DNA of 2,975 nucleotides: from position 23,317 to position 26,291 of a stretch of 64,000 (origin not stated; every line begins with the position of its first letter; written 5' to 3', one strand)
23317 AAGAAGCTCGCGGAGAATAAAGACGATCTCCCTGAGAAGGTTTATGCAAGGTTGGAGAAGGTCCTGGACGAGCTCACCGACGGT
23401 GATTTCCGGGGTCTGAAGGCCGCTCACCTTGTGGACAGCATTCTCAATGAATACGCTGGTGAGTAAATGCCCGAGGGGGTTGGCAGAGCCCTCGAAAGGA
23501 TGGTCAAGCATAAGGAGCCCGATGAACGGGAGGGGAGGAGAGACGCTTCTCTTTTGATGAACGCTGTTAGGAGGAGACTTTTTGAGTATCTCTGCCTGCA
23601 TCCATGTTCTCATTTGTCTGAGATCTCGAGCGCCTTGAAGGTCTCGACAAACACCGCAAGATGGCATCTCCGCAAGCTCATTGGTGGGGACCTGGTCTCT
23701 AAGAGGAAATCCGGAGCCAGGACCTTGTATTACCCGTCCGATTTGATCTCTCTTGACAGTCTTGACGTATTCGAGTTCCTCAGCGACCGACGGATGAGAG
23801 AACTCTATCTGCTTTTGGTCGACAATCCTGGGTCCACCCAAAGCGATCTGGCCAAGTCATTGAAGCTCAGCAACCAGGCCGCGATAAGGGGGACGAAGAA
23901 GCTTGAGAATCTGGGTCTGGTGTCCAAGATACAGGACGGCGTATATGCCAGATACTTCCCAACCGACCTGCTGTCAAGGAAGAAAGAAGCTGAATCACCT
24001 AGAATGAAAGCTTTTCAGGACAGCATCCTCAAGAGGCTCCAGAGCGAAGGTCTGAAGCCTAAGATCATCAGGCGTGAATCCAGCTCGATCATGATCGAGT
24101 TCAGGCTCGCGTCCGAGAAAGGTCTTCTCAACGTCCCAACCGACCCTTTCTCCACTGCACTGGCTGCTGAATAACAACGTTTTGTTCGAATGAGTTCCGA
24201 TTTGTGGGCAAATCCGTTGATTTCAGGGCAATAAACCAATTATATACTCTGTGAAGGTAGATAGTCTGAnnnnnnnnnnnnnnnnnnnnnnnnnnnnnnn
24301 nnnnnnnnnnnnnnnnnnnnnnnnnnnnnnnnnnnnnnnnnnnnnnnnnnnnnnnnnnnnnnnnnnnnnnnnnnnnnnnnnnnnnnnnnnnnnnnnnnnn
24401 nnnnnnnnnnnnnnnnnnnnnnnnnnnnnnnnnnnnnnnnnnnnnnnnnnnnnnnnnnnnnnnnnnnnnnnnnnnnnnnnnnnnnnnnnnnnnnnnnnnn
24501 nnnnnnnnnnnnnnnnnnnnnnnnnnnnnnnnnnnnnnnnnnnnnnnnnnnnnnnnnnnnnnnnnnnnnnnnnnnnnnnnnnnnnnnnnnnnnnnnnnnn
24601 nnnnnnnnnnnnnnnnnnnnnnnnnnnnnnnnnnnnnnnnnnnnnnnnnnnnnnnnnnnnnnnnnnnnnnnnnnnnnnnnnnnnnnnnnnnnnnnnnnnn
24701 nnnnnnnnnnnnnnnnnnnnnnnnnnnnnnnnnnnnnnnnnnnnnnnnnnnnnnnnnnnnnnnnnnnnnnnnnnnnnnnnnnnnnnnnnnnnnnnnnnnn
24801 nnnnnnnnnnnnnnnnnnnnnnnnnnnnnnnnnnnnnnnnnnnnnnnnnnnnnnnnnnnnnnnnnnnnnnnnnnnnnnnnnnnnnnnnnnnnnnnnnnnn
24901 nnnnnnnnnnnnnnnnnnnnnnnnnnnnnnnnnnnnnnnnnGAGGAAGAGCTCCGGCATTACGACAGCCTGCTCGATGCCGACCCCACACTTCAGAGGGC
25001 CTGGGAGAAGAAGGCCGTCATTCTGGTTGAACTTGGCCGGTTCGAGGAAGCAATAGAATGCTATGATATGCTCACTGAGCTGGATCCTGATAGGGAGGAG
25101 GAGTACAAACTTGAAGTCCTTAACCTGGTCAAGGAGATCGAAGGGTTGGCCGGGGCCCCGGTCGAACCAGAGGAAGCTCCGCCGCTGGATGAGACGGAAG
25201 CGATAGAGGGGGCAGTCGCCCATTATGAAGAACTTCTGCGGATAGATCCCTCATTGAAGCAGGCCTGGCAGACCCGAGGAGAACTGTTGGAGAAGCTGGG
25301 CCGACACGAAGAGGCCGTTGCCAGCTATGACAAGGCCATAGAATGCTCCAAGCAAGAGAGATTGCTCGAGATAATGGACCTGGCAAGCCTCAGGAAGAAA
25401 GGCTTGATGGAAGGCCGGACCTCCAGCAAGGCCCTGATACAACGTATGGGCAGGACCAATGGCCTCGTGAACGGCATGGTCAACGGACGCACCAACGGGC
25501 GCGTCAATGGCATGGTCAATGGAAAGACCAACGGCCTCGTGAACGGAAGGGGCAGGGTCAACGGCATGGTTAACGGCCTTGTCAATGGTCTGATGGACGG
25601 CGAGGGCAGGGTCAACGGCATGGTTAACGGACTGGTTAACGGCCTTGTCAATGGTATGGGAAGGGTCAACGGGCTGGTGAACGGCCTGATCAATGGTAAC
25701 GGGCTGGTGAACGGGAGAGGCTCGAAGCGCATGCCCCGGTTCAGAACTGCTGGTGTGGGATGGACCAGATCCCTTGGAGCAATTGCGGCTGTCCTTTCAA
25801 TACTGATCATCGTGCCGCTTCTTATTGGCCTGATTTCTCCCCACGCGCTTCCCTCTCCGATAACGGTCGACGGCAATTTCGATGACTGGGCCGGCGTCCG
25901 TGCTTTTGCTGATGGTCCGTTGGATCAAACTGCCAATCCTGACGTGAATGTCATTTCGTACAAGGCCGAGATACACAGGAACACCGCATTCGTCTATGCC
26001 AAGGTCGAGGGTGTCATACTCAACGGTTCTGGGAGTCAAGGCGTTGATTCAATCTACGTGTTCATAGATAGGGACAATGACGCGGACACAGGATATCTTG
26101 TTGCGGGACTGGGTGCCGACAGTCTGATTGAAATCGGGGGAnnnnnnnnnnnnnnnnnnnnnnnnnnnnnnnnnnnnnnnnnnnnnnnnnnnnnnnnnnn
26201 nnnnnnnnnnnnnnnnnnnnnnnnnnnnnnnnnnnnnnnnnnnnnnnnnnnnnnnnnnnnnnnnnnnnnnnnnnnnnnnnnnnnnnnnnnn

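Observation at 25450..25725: About 18-copy in-frame 15-bp tandem array encoding an xVNGx pentapeptide repeat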

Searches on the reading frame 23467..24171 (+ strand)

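Call 12: search_protein_families(library=pfam, proteins=[window:23467-24171:+], max_evalue=1)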
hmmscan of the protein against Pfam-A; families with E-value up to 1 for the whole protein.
window:23467-24171:+ (235 aa): 20 families
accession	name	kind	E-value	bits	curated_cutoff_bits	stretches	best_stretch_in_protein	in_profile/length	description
PF13412.12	HTH_24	-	2.7e-12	46.5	21.9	2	107-152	2-47/48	Winged helix-turn-helix DNA-binding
PF01978.25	TrmB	-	4.6e-10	39.6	25.6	2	113-167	13-66/68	Sugar-specific transcriptional regulator TrmB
PF24266.1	HTH_HVO_0163_N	-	2.4e-09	37.5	31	1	34-92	3-61/70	HVO_0163, N-terminal HTH domain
PF01047.28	MarR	-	3.9e-07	30.3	24.6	1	117-157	12-52/59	MarR family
PF12840.13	HTH_20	-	1.5e-06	28.5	27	1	30-78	1-49/51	Helix-turn-helix domain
PF01022.26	HTH_5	-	3.6e-06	27.2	22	2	35-79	4-47/47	Bacterial regulatory protein, arsR family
PF12802.13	MarR_2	-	5.4e-06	26.9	27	1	117-157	14-55/61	MarR family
PF08279.18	HTH_11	-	7.4e-05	23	25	1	110-150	2-43/55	HTH domain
PF24033.1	DUF7342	-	7.6e-05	23.2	31.6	1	51-93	21-63/150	Family of unknown function (DUF7342)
PF25213.1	HVO_A0261_N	-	0.0001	22.5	35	1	104-160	6-61/86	HVO_A0261 N-terminal domain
PF13730.12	HTH_36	-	0.0016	18.6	25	1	120-152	20-55/55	Helix-turn-helix domain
PF08220.18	HTH_DeoR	-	0.002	18.3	21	1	38-85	5-52/57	DeoR-like helix-turn-helix domain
PF25212.1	HVO_A0114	-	0.0067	16.6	27.6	1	100-160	15-74/84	HVO_A0114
PF13545.12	HTH_Crp_2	-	0.0088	16.4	27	1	124-154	24-54/70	Crp-like helix-turn-helix domain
PF13463.12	HTH_27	-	0.027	15.2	22.2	0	120-157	16-53/68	Winged helix DNA-binding domain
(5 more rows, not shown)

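Call 48: search_protein_families(library=padloc, proteins=[window:23467-24171:+], max_evalue=0.01)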
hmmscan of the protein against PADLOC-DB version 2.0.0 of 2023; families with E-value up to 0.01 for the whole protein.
window:23467-24171:+ (235 aa): 14 families
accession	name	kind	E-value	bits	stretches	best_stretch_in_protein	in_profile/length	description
PDLC01438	Csa3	-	8.5e-12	43.7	2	27-93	139-201/305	"CAS-I,CAS-II,CAS-III,CAS-IV,CAS-V,CAS-VI; associated_signaling"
PDLC03963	SoFic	-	6.3e-10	37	2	32-96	292-357/361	-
PDLC01434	CasR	-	7e-08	30.5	1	92-156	115-175/191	"CAS-I,CAS-II,CAS-III,CAS-IV,CAS-V,CAS-VI; associated_signaling"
PDLC01268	CasR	-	2.9e-07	28.6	1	92-158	111-173/179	"CAS-I,CAS-II,CAS-III,CAS-IV,CAS-V,CAS-VI; associated_signaling"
PDLC01720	Csa3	-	6e-06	24.8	1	32-99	24-91/118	Csa3_1_CAS-I-II-III-IV-V-VI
PDLC01044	Csa3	-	6.2e-06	24.2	1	84-163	112-184/194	Type I-A associated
PDLC01848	CARF3--CARF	-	7.8e-06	23.7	0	96-156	123-183/197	-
PDLC04368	PDC-M05A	-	2.2e-05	22.4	1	27-88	7-70/201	-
PDLC04133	mad1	-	0.0013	17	1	50-94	8-48/60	mads_1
PDLC01865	CARF3--CARF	-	0.0015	16.2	0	120-164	159-202/215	-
PDLC01850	CARF3--CARF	-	0.0016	16.3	0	105-154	143-191/209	-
PDLC01879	CARF3--CARF_TM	-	0.0017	16.1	0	96-159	156-206/222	-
PDLC01866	CARF3--CARF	-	0.0051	14.8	0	106-157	137-188/207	-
PDLC01857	CARF3--CARF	-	0.006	14.2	0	93-164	117-184/201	-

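Call 54: search_protein_families(library=ncbifam, proteins=[window:23467-24171:+], max_evalue=0.001)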
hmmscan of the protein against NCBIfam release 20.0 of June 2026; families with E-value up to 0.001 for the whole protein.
window:23467-24171:+ (235 aa): 9 families
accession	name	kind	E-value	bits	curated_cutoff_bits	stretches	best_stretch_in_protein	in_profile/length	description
NF033788.1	HTH_metalloreg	subfamily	1.4e-12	47.2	55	1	29-88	7-66/77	metalloregulator ArsR/SmtB family transcription factor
NF040939.2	trans_reg_lrs14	equivalog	8.2e-08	32.2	90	0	101-156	15-70/103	Lrs14 family HTH-type transcriptional regulator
NF053606.1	Sta1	subfamily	3.9e-07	30.1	80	1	105-157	18-69/100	Sta1 family transcriptional regulator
TIGR01884.1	cas_HTH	subfamily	6.6e-06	25.7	60.2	1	87-156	119-190/202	CRISPR-associated CARF protein Csa3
NF038251.1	AdcR_fam_Zn_TF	equivalog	4.1e-05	23.8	175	0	112-162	39-89/143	zinc-dependent MarR family transcriptional regulator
NF045593.1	bilirub_TF_BilQ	equivalog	9.8e-05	22.1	125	0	118-179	40-101/135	bilirubin utilization transcriptional regulator BilQ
NF033789.1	repress_SdpR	subfamily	0.00012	21.9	100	0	30-88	5-62/79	autorepressor SdpR family transcription factor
NF041413.1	ArsR_Rv2640c_fam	equivalog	0.00022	21.6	155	0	109-161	44-97/118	Rv2640c family ArsR-like transcriptional regulator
TIGR02702.1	SufR_cyano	equivalog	0.00026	20.8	178.8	0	115-155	8-48/208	iron-sulfur cluster biosynthesis transcriptional regulator SufR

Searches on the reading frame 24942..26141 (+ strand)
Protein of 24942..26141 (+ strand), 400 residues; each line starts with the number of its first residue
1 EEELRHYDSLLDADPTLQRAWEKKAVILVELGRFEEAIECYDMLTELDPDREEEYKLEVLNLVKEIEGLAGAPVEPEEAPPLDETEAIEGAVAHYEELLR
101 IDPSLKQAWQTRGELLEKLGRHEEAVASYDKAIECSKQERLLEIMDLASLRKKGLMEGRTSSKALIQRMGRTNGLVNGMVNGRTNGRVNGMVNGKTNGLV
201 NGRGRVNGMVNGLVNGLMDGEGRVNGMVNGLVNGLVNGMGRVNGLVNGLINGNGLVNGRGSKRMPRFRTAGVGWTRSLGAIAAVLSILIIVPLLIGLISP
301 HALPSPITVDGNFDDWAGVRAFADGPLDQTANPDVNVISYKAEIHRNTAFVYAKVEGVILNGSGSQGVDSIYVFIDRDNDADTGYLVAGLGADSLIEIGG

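Call 29: predict_structure(alignment_id=A1)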
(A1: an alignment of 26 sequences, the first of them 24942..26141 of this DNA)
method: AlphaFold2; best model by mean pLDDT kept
length: 400 residues; sequences in the alignment: 26
mean_pLDDT: 67.5   pTM: 0.26
mean pLDDT of the five models: 67.5, 67.1, 66.2, 66.0, 65.6
residues with pLDDT >= 90: 87; 70-90: 156; 50-70: 30; < 50: 127
segments of 3 or more residues with pLDDT < 50: 69-80, 154-268
pLDDT, mean of each block of 10 residues (from residue 1): 91 92 92 90 91 86 69 45 79 95 93 94 94 92 76 46 38 33 30 31 29 28 27 29 33 34 46 67 86 75 69 81 79 82 82 83 62 85 85 81
secondary structure, 60 per line:
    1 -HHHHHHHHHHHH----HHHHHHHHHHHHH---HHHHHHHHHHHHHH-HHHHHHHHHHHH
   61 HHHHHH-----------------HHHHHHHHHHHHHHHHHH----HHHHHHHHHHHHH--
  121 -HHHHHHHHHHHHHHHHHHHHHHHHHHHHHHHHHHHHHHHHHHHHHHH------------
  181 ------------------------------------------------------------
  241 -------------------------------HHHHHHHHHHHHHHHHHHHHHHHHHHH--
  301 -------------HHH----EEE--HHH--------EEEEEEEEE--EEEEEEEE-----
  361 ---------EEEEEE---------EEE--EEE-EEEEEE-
elements in order: H2-13 H18-30 H34-47 H49-66 H84-101 H106-118 H122-168 H272-298 E321-323 E337-345 E348-355 E370-375 E385-387 E390-392 E394-399
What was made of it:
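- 25755..25838 (+): Transmembrane helix 1 (aa about 496-523), oriented N-in. AlphaFold2 helix at model residues 272-298 (call 29).
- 24951..25355 (+): Cytoplasmic TPR repeats (aa 228-362). AlphaFold2 pLDDT above 90 (call 29).
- On Pentapeptide repeat (A(D/N)LXX; Pfam PF00805/PF13599): AlphaFold2 shows no strands and pLDDT 27-46 over the array (call 29).
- The same run gives TPR above 90 and the helix 70-86 (call 29). With the TPR in the same chain, AlphaFold2 did not dock the array; pLDDT stayed near 30 (call 29). AlphaFold2 finds no strands and pLDDT 27-46 (call 29), although it normally predicts solenoids well. No amphipathic helix is predicted (call 29).
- Tried and rejected: Not seen in the AlphaFold2 model (call 29).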

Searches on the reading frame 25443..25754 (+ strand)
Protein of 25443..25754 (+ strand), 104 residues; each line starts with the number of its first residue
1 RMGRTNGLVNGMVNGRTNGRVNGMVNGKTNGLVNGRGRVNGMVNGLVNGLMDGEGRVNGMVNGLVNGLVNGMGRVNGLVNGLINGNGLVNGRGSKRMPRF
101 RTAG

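Call 47: search_solved_structures(query=window:25443-25754:+, max_evalue=10, show_alignments=2)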
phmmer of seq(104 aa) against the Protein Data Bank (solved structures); distinct sequences matched with E-value up to 10: 4.
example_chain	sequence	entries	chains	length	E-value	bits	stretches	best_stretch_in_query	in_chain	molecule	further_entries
6su9_A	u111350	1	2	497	1e-07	35.2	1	6-85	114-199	Pyridoxal kinase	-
23fj_R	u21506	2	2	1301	0.067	16.5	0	2-62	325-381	ARID domain-containing protein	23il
9ufe_CA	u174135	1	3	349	0.44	13.9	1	8-63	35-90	OCM3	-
9wz3_A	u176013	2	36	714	1.1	12.6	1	6-42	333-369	Stellatatriene synthase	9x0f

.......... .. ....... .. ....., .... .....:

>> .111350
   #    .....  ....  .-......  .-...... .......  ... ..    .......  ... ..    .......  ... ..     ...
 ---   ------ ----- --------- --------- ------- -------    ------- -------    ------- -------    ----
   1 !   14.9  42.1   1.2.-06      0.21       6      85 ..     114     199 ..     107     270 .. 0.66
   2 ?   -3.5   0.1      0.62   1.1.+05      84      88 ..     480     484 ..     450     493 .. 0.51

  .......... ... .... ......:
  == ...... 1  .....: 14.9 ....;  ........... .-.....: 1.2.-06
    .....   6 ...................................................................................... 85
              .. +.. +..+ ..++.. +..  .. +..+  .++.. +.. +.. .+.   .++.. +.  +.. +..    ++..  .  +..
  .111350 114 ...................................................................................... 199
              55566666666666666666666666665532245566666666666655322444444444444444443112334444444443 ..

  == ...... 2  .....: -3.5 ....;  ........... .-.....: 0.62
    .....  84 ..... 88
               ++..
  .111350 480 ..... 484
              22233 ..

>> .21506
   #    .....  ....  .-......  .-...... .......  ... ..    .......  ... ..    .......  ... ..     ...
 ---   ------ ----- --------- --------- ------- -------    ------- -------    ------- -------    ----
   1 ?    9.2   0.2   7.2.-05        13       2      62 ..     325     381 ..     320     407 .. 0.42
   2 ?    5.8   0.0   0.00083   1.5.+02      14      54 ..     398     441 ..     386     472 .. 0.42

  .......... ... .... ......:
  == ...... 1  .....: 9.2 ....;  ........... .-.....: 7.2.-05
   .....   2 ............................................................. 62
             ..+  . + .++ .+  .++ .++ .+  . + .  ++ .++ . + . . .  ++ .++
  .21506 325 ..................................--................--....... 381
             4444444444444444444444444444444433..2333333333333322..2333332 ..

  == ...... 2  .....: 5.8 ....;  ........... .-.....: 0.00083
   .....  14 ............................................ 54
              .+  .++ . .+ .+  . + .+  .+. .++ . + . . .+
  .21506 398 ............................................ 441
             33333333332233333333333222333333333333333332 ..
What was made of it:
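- Closest known: Asn-containing tetrapeptide low-complexity arrays of Plasmodium:. Different: The PDB hit is compositional (bias 42 of the score, call 47), not homology.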

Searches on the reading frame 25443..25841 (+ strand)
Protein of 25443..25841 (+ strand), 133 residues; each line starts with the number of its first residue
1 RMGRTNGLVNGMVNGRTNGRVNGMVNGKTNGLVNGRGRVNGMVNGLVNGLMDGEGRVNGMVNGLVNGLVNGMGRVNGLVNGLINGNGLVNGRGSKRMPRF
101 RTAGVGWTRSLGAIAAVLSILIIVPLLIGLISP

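Call 14: find_homologous_proteins(query=window:25443-25841:+, max_evalue=0.001)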
Query seq(133 aa) (133 aa): 26 proteins with E <= 0.001 among 8000 candidates.
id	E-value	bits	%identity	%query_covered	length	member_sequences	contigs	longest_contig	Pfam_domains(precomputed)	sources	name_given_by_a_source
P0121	2.3e-16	78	50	89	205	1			-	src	-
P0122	2.9e-10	58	63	59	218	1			-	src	-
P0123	1.6e-9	56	41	77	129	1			-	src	-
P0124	1.3e-8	53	64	47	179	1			-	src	-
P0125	2.3e-8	52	61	49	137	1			-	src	-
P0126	6.0e-8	51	47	75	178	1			-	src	-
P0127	1.0e-7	50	42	71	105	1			-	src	-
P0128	9.6e-7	47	61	47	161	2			-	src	-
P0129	9.7e-7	47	46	80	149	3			-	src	-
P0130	1.3e-6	46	51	69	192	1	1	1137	-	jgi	-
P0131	1.5e-6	46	63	41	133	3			-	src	-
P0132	1.5e-6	46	42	86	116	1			-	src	-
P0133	5.2e-6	44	53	55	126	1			-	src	-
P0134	5.8e-6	44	66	41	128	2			-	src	-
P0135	1.8e-5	43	41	86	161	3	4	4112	-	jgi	jgi:hypothetical protein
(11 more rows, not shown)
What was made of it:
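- Tried and rejected: Word-index search with the array plus helix alone (call 14).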
